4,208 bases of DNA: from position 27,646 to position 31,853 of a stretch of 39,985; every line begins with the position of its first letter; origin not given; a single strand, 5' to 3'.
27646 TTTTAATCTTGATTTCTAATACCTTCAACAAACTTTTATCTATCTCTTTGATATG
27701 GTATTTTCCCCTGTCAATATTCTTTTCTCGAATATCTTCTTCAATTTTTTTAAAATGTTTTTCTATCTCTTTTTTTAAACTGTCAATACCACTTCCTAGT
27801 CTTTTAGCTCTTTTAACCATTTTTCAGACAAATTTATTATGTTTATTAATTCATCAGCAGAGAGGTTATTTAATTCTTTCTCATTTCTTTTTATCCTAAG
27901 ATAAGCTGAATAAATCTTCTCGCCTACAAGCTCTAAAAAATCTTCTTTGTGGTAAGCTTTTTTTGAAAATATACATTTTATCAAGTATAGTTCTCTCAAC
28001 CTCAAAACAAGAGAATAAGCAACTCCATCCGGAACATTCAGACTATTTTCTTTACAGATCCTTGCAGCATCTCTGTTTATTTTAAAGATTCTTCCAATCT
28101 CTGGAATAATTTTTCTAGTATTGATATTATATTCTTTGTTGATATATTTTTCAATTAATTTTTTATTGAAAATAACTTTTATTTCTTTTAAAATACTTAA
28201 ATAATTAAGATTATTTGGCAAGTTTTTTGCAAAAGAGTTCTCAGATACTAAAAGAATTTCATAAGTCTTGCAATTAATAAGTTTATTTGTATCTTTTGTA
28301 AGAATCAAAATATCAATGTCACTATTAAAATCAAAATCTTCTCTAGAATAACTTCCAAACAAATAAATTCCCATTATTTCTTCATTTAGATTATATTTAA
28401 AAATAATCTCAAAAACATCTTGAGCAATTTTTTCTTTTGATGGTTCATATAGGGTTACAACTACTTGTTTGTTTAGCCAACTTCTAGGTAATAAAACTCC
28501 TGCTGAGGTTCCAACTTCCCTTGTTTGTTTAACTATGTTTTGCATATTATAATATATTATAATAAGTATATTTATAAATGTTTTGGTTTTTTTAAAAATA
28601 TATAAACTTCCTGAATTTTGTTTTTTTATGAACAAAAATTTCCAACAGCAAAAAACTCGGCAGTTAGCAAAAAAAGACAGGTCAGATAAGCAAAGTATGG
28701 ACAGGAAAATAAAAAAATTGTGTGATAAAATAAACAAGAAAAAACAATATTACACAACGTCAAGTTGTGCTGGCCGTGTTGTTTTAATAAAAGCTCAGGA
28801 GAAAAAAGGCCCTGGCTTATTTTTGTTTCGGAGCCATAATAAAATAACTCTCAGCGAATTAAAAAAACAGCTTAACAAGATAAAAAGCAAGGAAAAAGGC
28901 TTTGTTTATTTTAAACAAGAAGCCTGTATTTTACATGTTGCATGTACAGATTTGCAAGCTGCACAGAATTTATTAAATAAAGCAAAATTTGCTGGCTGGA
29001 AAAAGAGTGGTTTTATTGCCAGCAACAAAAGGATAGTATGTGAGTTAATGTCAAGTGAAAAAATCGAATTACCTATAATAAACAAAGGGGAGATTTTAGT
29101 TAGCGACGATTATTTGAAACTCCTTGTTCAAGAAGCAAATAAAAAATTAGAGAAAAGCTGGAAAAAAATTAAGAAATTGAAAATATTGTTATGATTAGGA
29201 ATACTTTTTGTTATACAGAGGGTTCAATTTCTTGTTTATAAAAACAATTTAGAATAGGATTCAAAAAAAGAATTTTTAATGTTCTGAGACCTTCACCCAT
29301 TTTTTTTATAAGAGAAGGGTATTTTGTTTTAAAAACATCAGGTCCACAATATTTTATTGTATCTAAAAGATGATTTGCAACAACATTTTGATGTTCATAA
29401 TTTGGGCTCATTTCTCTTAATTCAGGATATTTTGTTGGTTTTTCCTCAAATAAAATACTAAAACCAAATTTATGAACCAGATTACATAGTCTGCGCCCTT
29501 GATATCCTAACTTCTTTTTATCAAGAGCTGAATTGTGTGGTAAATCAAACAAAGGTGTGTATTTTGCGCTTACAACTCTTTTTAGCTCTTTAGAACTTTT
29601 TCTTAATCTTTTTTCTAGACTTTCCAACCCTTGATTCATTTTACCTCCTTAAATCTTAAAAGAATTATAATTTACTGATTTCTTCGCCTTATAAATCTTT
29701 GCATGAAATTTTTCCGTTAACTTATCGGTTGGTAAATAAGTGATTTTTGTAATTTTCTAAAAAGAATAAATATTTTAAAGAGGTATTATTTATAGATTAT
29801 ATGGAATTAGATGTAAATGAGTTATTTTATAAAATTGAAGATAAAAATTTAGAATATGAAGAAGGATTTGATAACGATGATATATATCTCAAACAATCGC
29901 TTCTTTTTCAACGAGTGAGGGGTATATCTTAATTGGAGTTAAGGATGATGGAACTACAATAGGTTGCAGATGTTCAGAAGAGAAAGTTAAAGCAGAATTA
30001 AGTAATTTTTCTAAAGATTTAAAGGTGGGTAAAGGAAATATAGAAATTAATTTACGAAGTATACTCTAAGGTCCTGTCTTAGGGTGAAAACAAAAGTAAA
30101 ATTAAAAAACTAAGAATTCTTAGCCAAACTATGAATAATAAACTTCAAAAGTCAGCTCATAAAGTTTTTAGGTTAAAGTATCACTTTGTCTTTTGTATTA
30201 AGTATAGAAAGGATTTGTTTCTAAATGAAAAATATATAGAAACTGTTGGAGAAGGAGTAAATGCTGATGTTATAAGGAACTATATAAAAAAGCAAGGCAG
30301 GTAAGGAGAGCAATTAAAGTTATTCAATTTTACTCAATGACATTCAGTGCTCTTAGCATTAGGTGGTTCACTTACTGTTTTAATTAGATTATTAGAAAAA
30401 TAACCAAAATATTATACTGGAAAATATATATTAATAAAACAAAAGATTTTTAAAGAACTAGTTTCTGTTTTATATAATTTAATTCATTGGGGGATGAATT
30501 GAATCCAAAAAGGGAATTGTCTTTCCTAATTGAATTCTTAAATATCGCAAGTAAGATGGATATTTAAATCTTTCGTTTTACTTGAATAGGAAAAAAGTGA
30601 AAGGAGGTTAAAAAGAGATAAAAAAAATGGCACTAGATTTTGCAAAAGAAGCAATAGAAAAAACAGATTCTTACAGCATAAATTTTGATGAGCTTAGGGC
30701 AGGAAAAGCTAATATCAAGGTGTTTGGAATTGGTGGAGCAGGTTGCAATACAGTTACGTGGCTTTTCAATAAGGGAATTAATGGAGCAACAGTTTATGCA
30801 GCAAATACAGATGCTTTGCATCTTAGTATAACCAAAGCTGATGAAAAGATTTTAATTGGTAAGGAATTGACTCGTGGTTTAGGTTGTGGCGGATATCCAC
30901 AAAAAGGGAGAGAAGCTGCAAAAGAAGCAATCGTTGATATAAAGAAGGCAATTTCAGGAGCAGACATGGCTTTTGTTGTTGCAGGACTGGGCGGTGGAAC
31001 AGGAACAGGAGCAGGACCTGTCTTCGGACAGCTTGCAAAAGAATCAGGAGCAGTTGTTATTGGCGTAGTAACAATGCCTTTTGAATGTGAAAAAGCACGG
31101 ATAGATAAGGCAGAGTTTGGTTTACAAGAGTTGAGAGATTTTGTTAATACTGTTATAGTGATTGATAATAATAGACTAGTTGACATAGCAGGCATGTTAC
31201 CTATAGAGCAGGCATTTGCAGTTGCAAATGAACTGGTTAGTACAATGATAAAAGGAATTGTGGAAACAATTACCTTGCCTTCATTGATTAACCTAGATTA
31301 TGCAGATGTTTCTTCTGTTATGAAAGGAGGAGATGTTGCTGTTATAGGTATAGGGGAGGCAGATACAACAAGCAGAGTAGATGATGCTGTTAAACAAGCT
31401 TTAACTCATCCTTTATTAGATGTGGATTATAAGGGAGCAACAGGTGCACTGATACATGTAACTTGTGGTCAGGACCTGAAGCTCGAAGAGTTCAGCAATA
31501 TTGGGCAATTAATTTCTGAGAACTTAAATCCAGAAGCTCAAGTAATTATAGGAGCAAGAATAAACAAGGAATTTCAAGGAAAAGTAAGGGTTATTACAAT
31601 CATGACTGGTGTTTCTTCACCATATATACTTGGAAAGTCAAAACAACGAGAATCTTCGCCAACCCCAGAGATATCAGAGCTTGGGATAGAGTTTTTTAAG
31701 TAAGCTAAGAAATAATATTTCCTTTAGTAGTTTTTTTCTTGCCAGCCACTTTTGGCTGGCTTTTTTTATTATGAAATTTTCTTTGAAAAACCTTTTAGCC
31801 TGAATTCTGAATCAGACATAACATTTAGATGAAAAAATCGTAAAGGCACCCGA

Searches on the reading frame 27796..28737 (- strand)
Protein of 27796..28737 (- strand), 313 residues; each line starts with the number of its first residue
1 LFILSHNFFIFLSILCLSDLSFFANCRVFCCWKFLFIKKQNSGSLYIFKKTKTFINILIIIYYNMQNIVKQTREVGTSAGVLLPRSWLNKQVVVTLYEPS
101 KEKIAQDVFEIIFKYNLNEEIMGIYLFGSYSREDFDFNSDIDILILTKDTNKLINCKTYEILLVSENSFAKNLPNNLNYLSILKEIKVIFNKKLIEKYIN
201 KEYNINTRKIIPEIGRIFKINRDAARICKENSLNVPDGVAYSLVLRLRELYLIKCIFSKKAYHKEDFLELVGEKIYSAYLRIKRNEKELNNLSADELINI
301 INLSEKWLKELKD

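Call 7: search_protein_families(library=pfam, proteins=[window:27796-28737:-], max_evalue=0.001)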
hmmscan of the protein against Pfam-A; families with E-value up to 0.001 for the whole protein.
window:27796-28737:- (313 aa): 2 families
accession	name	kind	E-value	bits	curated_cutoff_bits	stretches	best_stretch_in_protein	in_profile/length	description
PF18765.7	Polbeta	-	6.4e-09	36.3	26.9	1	116-158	8-44/93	Polymerase beta, Nucleotidyltransferase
PF01909.29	NTP_transf_2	-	1e-08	35.9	21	1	121-207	14-54/93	Nucleotidyltransferase domain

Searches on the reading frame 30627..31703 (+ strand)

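Call 7: search_protein_families(library=pfam, proteins=[window:30627-31703:+], max_evalue=0.001)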
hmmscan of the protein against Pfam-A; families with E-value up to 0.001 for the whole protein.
window:30627-31703:+ (358 aa): 2 families
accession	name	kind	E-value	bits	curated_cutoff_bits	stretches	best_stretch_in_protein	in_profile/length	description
PF00091.31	Tubulin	-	1.4e-43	149.9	33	1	29-188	1-189/190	Tubulin/FtsZ family, GTPase domain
PF12327.13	FtsZ_C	-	5.6e-32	110.3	27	1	237-329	2-94/95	FtsZ family, C-terminal domain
